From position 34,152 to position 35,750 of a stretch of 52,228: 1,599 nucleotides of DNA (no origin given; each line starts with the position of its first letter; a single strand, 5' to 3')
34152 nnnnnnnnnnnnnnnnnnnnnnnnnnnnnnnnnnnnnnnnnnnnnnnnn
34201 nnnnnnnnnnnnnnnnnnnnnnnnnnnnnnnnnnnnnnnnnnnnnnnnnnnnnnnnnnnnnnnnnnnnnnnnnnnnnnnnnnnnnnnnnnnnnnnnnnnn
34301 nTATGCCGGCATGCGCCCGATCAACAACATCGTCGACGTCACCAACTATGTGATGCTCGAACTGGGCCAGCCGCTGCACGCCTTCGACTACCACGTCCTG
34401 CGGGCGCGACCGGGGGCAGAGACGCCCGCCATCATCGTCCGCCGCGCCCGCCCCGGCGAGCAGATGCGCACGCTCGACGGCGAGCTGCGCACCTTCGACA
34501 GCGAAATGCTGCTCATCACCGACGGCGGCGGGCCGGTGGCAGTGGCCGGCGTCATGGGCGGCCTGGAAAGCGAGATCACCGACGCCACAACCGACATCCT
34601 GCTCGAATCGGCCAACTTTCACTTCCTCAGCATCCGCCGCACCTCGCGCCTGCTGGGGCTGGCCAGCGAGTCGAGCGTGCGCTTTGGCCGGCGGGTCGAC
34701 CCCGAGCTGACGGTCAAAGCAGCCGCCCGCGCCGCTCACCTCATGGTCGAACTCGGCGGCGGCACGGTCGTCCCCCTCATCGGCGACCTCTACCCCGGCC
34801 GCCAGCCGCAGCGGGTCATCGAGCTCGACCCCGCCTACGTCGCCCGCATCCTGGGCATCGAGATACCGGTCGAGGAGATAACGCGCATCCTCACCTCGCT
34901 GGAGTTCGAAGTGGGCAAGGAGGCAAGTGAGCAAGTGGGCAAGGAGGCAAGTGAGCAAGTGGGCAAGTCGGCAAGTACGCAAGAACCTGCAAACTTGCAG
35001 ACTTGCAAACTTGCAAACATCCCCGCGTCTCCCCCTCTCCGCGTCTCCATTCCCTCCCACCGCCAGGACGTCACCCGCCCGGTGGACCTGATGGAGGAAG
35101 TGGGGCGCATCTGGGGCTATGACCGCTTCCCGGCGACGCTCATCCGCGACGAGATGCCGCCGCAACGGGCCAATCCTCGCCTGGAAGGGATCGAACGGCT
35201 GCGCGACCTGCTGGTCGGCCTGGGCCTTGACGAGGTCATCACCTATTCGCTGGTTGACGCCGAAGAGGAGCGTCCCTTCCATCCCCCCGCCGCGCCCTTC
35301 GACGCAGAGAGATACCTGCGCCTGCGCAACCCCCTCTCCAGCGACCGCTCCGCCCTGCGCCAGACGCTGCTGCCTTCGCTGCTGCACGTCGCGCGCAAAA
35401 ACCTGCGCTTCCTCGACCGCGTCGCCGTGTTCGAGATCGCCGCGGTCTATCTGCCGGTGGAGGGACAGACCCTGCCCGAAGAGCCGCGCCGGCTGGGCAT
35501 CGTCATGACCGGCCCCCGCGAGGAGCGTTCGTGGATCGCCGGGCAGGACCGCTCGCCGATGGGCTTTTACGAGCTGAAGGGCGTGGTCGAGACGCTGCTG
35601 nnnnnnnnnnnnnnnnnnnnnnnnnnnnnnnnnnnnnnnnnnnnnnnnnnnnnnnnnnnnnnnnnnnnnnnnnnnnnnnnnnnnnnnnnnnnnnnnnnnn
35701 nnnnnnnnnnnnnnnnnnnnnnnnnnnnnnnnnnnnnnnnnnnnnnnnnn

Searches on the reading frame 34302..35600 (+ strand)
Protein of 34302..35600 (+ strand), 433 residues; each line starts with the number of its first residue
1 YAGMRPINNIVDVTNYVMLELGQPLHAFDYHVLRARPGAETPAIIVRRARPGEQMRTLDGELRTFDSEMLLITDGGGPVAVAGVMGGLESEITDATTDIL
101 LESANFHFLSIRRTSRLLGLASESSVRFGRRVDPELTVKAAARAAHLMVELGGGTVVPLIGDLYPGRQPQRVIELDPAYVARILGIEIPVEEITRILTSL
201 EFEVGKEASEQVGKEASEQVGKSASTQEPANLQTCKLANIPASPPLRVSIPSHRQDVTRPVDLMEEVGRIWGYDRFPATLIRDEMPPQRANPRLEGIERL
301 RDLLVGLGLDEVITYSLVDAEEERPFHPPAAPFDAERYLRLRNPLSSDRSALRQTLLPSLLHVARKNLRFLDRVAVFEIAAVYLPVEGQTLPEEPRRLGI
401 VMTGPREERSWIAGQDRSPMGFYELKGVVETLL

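Call 91: find_homologous_proteins(query=window:34302-35600:+, max_evalue=1e-40)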
Query window:34302-35600:+ (433 aa): 6846 proteins with E <= 1e-40 among 8000 candidates; the best 120 are listed.
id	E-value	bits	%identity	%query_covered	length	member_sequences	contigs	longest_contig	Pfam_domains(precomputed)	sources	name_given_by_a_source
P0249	1.6e-196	671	73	100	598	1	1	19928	PF03483.23,PF03147.20,PF03484.22,PF17759.7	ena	-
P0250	6.0e-194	663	72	100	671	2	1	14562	PF03483.23,PF03147.20,PF03484.22,PF17759.7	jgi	jgi:phenylalanyl-tRNA synthetase beta chain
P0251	5.7e-189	647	71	99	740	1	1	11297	PF03483.23,PF03147.20,PF03484.22,PF17759.7,PF01588.27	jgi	-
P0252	3.2e-188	644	70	100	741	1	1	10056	PF03483.23,PF03147.20,PF03484.22,PF17759.7,PF01588.27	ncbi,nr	ncbi:MAG: phenylalanine--tRNA ligase subunit beta, partial [Chloroflexota bacterium]|nr:phenylalanin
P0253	1.5e-187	642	71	100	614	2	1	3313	PF03483.23,PF03147.20,PF03484.22,PF17759.7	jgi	jgi:phenylalanyl-tRNA synthetase beta chain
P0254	5.9e-185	633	70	98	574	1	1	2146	PF03483.23,PF03147.20,PF03484.22,PF17759.7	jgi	jgi:phenylalanyl-tRNA synthetase beta chain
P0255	2.2e-184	632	68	100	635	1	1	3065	PF03483.23,PF03147.20,PF03484.22,PF17759.7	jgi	jgi:phenylalanyl-tRNA synthetase beta chain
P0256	3.4e-184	631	69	99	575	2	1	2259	PF03483.23,PF03147.20,PF03484.22,PF17759.7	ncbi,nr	ncbi:MAG TPA: phenylalanine--tRNA ligase subunit beta, partial [Anaerolineae bacterium]|nr:phenylala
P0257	9.9e-182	623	68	100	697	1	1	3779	PF03483.23,PF03147.20,PF03484.22,PF17759.7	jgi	jgi:phenylalanyl-tRNA synthetase beta chain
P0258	2.1e-179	615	71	94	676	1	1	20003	PF03483.23,PF03484.22,PF17759.7,PF01588.27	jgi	-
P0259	5.3e-176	604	70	94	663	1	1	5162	PF03483.23,PF03484.22,PF17759.7,PF01588.27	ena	-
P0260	1.7e-174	599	66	100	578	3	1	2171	PF03483.23,PF03147.20,PF03484.22,PF17759.7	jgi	jgi:phenylalanyl-tRNA synthetase beta chain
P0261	8.6e-174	597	67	99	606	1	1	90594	PF03483.23,PF03147.20,PF03484.22,PF17759.7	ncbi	-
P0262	1.2e-173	596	70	93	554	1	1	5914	PF03483.23,PF03484.22,PF17759.7,PF01588.27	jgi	jgi:phenylalanyl-tRNA synthetase beta chain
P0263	1.3e-172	593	65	100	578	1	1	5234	PF03483.23,PF03147.20,PF03484.22,PF17759.7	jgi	jgi:phenylalanyl-tRNA synthetase beta chain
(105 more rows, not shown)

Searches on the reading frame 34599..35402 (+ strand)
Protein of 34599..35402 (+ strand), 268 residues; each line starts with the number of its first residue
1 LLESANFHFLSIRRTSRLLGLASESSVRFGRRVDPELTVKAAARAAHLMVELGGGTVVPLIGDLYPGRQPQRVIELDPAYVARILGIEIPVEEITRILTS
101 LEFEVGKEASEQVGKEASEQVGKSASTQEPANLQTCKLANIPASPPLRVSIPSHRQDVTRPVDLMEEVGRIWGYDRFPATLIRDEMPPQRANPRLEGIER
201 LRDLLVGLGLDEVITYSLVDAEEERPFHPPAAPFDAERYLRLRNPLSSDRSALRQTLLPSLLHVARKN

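Call 54: search_solved_structures(query=window:34599-35402:+, show_alignments=2, max_evalue=0.00001)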
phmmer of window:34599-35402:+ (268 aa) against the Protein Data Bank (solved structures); distinct sequences matched with E-value up to 0.00001: 11.
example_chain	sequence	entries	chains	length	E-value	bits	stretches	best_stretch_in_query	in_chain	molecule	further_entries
6p8t_A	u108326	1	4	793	1e-25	94.3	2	144-264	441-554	Phenylalanine--tRNA ligase beta subunit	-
2iy5_B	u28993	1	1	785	1e-24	91.1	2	144-268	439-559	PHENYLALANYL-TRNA SYNTHETASE BETA CHAIN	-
1b70_B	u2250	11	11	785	1.2e-24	90.9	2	144-268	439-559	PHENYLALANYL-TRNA SYNTHETASE | PROTEIN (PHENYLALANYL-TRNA SYNTHETASE) | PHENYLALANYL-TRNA SYNTHETASE BETA CHAIN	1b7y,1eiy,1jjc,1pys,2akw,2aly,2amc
4p71_A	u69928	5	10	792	6.8e-24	88.4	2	148-265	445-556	Phenylalanine--tRNA ligase beta subunit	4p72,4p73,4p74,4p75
2rhs_B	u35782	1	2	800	9.2e-23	84.7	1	146-264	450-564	Phenylalanyl-tRNA synthetase beta chain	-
2rhq_B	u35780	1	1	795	1e-22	84.5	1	146-264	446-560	Phenylalanyl-tRNA synthetase beta chain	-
7n8y_B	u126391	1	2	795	1.9e-19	73.8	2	1-107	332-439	Phenylalanine--tRNA ligase beta subunit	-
3pco_B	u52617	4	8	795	2.2e-19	73.6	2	1-107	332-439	Phenylalanyl-tRNA synthetase, beta chain | Phenylalanine--tRNA ligase beta subunit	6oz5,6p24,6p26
7k98_B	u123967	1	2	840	2.2e-12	50.6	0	1-64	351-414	Phenylalanine--tRNA ligase beta subunit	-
7k9m_B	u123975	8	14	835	2.3e-12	50.6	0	1-64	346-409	Phenylalanine--tRNA ligase beta subunit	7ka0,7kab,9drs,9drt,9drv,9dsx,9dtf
7daw_B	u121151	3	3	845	2.3e-12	50.6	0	1-63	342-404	Phenylalanine--tRNA ligase beta subunit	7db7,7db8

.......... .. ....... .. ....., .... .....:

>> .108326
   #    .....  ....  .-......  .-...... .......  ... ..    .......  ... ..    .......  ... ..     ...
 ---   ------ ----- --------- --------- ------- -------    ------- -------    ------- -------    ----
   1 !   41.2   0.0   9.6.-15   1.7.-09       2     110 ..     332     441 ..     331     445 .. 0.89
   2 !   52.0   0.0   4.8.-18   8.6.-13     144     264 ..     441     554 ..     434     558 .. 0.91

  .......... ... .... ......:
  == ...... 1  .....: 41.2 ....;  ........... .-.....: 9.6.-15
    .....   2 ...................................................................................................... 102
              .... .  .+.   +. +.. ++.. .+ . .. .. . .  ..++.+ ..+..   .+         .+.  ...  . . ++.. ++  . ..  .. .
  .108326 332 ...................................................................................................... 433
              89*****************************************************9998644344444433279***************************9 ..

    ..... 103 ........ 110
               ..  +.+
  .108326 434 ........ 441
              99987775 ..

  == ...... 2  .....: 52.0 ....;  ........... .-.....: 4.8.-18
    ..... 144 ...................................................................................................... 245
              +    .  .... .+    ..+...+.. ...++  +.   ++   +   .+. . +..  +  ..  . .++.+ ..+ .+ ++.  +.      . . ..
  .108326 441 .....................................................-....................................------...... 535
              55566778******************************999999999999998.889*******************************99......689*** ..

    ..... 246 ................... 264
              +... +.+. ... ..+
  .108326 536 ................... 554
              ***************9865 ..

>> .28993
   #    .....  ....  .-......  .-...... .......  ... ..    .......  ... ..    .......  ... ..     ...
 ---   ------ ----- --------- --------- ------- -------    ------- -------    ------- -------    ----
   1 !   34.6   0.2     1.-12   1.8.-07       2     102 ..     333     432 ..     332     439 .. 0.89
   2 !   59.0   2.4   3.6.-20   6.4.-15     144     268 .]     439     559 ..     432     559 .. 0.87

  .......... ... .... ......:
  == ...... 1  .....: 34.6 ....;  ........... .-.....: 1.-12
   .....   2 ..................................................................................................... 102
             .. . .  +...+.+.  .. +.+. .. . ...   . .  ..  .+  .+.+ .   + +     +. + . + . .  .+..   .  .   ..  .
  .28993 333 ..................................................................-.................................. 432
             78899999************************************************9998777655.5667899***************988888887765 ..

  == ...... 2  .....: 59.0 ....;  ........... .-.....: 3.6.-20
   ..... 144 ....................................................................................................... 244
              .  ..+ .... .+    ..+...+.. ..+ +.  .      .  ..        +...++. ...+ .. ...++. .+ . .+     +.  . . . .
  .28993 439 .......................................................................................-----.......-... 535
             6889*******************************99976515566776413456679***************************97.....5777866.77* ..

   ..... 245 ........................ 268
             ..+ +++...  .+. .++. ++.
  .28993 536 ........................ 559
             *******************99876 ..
